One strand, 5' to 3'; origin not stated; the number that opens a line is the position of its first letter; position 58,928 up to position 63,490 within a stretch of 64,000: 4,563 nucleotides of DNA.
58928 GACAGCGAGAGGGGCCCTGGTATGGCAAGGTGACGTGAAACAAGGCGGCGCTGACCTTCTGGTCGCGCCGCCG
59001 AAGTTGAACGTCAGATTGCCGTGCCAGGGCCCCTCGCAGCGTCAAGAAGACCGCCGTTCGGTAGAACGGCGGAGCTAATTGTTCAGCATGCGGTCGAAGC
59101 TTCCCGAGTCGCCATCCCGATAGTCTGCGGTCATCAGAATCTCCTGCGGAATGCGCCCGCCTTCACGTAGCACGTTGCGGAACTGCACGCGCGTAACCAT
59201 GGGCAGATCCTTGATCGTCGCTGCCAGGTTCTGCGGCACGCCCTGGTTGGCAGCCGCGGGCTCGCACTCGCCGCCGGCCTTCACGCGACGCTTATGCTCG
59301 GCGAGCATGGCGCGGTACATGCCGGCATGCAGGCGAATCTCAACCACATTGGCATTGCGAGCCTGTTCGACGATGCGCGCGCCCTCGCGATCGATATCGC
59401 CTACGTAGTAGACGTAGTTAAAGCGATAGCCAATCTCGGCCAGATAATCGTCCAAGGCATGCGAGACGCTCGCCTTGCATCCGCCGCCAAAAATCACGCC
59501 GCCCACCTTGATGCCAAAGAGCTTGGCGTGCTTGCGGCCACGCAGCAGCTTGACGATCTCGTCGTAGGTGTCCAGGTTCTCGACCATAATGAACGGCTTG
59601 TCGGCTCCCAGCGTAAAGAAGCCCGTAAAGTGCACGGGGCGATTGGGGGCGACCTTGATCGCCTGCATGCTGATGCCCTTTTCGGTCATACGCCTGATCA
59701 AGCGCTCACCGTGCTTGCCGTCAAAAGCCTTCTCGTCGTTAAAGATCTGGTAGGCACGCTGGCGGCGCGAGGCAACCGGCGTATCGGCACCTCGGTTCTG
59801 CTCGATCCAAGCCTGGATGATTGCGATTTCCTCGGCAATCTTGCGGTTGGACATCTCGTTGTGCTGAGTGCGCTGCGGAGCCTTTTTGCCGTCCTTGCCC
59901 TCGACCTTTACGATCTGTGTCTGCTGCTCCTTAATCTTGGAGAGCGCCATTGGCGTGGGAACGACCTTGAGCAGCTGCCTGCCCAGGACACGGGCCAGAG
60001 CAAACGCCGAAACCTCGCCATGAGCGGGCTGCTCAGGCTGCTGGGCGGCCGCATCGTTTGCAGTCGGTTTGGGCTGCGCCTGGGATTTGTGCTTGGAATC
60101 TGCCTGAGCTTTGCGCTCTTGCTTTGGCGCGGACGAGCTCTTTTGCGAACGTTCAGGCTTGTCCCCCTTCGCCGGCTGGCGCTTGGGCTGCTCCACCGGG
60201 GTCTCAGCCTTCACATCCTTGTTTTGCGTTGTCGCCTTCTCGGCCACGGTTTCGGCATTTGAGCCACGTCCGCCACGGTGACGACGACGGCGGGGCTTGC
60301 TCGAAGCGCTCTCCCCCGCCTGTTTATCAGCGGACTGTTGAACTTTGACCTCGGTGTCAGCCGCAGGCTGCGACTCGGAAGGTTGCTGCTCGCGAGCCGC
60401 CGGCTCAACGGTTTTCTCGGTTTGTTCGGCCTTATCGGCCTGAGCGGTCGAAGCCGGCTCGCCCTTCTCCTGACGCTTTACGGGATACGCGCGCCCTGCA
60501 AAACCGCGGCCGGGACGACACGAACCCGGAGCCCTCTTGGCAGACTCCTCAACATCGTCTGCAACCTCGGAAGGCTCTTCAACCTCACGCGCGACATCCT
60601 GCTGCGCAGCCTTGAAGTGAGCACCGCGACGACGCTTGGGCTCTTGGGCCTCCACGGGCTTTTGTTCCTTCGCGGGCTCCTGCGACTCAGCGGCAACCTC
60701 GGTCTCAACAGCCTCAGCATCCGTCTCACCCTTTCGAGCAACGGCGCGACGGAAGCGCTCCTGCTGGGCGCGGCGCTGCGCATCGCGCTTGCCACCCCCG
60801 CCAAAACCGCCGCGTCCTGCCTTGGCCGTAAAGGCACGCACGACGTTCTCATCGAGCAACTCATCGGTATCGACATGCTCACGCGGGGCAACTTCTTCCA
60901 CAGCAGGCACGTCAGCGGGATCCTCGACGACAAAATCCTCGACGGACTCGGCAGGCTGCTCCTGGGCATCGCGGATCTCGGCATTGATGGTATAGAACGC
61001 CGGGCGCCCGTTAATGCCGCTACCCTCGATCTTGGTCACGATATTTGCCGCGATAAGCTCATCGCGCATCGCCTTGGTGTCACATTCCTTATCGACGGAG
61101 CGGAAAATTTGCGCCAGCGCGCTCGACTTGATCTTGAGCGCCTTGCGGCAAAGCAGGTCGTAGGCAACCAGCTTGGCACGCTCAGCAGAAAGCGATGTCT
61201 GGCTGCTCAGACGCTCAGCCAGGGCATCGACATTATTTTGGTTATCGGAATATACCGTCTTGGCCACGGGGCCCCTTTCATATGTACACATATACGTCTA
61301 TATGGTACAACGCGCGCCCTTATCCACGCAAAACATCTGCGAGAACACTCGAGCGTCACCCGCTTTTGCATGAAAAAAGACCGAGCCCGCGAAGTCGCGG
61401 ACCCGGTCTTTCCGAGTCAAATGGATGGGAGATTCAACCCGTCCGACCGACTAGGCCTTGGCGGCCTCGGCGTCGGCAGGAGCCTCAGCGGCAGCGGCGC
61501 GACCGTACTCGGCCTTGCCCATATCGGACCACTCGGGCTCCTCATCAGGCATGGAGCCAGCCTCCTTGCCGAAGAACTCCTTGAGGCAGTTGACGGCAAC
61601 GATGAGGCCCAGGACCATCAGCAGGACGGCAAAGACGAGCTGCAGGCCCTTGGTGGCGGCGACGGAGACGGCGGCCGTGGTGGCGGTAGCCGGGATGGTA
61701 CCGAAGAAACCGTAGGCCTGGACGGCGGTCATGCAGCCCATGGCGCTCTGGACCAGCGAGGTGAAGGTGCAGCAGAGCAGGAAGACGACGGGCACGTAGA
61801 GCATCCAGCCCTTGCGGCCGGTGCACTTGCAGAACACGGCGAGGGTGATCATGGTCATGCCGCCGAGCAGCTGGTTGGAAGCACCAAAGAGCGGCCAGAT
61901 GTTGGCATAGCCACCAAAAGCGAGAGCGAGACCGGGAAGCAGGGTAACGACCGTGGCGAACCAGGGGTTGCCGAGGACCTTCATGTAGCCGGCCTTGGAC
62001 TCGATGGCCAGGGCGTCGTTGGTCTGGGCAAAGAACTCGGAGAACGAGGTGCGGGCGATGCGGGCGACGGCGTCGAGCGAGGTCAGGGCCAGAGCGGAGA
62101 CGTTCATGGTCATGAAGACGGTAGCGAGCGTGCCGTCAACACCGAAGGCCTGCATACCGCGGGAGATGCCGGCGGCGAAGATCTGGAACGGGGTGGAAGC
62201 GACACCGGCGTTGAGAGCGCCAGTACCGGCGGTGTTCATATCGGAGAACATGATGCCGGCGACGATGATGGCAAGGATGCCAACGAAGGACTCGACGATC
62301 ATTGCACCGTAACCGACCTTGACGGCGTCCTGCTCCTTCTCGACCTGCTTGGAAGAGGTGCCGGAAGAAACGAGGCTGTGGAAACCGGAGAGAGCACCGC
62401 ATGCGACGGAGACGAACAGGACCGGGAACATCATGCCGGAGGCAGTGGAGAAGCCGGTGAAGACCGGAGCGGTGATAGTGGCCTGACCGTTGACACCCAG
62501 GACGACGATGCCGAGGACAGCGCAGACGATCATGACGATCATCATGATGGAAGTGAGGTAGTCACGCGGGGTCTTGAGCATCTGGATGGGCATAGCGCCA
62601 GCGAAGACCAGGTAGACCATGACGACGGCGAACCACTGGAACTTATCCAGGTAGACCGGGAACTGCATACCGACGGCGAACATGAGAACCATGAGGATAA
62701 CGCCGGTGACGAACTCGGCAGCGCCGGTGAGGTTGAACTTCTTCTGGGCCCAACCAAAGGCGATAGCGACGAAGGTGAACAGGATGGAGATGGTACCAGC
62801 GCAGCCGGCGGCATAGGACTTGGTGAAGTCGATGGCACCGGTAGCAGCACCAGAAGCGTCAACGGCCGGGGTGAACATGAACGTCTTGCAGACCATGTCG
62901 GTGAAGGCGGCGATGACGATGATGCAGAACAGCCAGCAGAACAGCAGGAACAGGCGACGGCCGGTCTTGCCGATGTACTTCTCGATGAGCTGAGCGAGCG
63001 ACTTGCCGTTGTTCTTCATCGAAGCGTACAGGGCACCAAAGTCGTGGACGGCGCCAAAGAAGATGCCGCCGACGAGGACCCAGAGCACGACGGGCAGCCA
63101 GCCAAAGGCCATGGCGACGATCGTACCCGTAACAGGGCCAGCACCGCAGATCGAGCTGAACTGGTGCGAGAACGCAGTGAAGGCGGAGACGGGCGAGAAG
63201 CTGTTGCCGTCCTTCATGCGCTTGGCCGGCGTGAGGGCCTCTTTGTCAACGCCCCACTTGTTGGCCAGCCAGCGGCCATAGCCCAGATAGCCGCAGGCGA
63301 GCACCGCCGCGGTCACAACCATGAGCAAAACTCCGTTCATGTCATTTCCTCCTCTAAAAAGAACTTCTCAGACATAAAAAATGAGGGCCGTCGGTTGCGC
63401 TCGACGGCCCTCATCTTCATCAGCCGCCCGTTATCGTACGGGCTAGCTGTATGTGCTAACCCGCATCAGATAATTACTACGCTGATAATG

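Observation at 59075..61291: Orphan JetD/MksG-like Toprim protein with no SMC/kleisin partners, fused to a wHTH-like head and a ~300-aa low-complexity linker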

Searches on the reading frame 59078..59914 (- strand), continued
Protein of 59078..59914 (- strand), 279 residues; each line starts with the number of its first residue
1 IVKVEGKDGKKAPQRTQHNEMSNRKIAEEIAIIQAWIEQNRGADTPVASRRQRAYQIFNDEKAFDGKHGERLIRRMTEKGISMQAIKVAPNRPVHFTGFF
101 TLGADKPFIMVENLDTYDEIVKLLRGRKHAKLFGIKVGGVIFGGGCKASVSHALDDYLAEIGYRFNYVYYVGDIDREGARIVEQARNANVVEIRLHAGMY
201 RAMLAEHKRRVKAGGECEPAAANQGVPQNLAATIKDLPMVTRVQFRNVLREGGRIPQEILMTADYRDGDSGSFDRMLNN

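Call 84: search_dna_similar(query=L094:2439-4046:+, collection=plasmids, mode=protein, max_evalue=0.01, max_rows=15)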
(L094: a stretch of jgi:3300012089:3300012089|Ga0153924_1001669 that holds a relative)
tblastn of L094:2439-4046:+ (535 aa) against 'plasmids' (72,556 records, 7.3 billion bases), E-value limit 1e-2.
Records with a match: 1; places in all: 1; records where one place covers at least 80% of the query: 0.
Best place of each record, by identity: <60% 1.
By first word of the organism name: Clostridium 1.
By predicted mobility (MOB-suite, as given by PLSDB): non-mobilizable 1.
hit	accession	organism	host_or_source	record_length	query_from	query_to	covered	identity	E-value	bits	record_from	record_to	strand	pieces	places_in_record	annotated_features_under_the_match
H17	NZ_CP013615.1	Clostridium perfringens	canine,Pure culture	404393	6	359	66%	24.3%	1e-14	85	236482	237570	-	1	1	hypothetical protein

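Call 91: search_protein_families(library=pfam, proteins=[P0222, P0255, P0224, P0241, P0258, P0259, P0261, P0155, P0148, P0152], max_evalue=0.01)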
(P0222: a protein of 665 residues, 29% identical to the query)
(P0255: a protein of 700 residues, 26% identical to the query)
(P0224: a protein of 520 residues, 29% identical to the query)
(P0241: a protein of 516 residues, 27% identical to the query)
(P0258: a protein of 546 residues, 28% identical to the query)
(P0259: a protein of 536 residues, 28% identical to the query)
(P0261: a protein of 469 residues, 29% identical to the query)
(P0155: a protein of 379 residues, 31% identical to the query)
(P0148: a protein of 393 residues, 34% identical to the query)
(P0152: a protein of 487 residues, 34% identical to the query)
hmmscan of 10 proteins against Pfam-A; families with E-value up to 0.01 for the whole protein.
P0222 (665 aa): 2 families
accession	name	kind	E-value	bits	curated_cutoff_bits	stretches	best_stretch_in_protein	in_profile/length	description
PF09983.15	JetD_C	-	7.5e-08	32.4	22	1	538-587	63-107/179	Wadjet protein JetD, C-terminal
PF09664.16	DUF2399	-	0.00087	19.5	23.4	1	553-607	57-110/152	Protein of unknown function C-terminus (DUF2399)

P0255 (700 aa): 2 families
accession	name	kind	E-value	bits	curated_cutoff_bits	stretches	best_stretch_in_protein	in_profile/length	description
PF09983.15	JetD_C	-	8.6e-08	32.2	22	1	573-694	63-169/179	Wadjet protein JetD, C-terminal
PF09664.16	DUF2399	-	0.0043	17.3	23.4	0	588-624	57-93/152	Protein of unknown function C-terminus (DUF2399)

P0224 (520 aa): 2 families
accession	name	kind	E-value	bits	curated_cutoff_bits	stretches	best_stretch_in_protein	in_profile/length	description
PF09983.15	JetD_C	-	3.2e-08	33.5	22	1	393-441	63-106/179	Wadjet protein JetD, C-terminal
PF09664.16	DUF2399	-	0.00026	21.2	23.4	1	408-463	57-111/152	Protein of unknown function C-terminus (DUF2399)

P0241 (516 aa): 2 families
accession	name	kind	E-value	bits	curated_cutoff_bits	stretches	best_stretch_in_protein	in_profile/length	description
PF09983.15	JetD_C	-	1.8e-05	24.6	22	1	383-430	64-106/179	Wadjet protein JetD, C-terminal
PF09664.16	DUF2399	-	0.0061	16.8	23.4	0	397-430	57-90/152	Protein of unknown function C-terminus (DUF2399)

P0258 (546 aa): 1 family
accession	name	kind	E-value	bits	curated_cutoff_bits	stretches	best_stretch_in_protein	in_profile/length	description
PF09983.15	JetD_C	-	0.00015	21.6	22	1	417-495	63-130/179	Wadjet protein JetD, C-terminal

P0259 (536 aa): 2 families
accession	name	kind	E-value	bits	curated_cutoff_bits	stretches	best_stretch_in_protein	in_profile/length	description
PF09983.15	JetD_C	-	1.6e-05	24.8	22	1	376-459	42-108/179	Wadjet protein JetD, C-terminal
PF09664.16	DUF2399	-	0.00084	19.6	23.4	1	396-459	37-92/152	Protein of unknown function C-terminus (DUF2399)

P0261 (469 aa): 1 family
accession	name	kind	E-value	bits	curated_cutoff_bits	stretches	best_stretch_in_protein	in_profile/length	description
PF09983.15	JetD_C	-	8.5e-05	22.4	22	1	342-455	63-157/179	Wadjet protein JetD, C-terminal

P0155 (379 aa): 1 family
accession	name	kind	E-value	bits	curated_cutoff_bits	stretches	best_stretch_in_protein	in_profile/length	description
PF09983.15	JetD_C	-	0.0042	16.9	22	0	251-374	63-175/179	Wadjet protein JetD, C-terminal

P0148 (393 aa): 1 family
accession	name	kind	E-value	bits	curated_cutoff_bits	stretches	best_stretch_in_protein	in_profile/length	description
PF09983.15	JetD_C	-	0.0041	16.9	22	0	259-309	63-107/179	Wadjet protein JetD, C-terminal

P0152 (487 aa): 0 families

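Call 93: find_encoding_contigs(protein=P0255, flank=10000, max_places=2)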
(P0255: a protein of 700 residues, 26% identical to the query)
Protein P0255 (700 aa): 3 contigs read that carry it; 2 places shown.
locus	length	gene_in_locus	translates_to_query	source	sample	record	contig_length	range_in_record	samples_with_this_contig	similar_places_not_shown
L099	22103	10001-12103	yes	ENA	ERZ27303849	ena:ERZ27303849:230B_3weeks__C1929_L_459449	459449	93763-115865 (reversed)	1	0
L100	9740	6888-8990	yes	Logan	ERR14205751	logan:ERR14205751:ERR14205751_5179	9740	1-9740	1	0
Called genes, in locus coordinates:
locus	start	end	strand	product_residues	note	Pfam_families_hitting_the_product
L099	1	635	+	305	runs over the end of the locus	PF01734:Patatin, PF19890:DUF6363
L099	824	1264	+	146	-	PF00572:Ribosomal_L13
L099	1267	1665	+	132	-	PF00380:Ribosomal_S9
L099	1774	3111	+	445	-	PF02878:PGM_PMM_I, PF02879:PGM_PMM_II, PF02880:PGM_PMM_III, PF00408:PGM_PMM_IV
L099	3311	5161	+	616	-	PF13522:GATase_6, PF13537:GATase_7, PF01380:SIS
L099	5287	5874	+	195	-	PF01648:ACPS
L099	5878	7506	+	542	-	PF03853:YjeF_N, PF01256:Carb_kinase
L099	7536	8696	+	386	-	PF01168:Ala_racemase_N, PF00842:Ala_racemase_C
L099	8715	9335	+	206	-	PF03167:UDG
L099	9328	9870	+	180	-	PF02367:TsaE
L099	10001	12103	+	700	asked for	PF09983:JetD_C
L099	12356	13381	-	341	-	PF03601:Cons_hypoth698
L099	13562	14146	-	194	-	PF00440:TetR_N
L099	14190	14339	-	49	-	-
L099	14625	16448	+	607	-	PF09479:Flg_new (weak)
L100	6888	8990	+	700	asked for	PF09983:JetD_C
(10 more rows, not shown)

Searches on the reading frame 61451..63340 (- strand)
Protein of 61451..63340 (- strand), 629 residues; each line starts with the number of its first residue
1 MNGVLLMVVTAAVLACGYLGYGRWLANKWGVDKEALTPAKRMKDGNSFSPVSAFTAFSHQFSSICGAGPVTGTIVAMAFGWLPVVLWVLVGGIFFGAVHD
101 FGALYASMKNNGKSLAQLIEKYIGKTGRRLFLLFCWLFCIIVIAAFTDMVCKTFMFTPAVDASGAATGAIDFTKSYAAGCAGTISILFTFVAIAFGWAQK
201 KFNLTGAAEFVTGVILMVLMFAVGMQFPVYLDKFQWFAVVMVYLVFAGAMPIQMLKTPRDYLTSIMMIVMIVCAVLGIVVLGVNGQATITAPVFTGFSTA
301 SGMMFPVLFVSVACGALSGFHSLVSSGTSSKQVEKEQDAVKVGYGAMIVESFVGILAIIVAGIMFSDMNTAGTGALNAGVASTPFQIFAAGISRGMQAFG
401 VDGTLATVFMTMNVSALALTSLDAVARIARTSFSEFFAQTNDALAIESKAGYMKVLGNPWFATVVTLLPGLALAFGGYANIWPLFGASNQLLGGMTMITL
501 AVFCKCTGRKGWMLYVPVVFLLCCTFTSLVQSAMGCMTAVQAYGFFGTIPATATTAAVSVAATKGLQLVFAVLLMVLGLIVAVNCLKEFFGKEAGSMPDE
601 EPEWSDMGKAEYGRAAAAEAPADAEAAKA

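Call 11: search_protein_families(library=pfam, proteins=[window:61451-63340:-], max_evalue=0.001)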
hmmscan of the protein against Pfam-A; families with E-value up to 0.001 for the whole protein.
window:61451-63340:- (629 aa): 1 family
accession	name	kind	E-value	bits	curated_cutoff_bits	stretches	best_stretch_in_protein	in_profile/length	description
PF02554.20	CstA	-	1.4e-141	473.5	27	2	2-370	1-364/560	Carbon starvation protein CstA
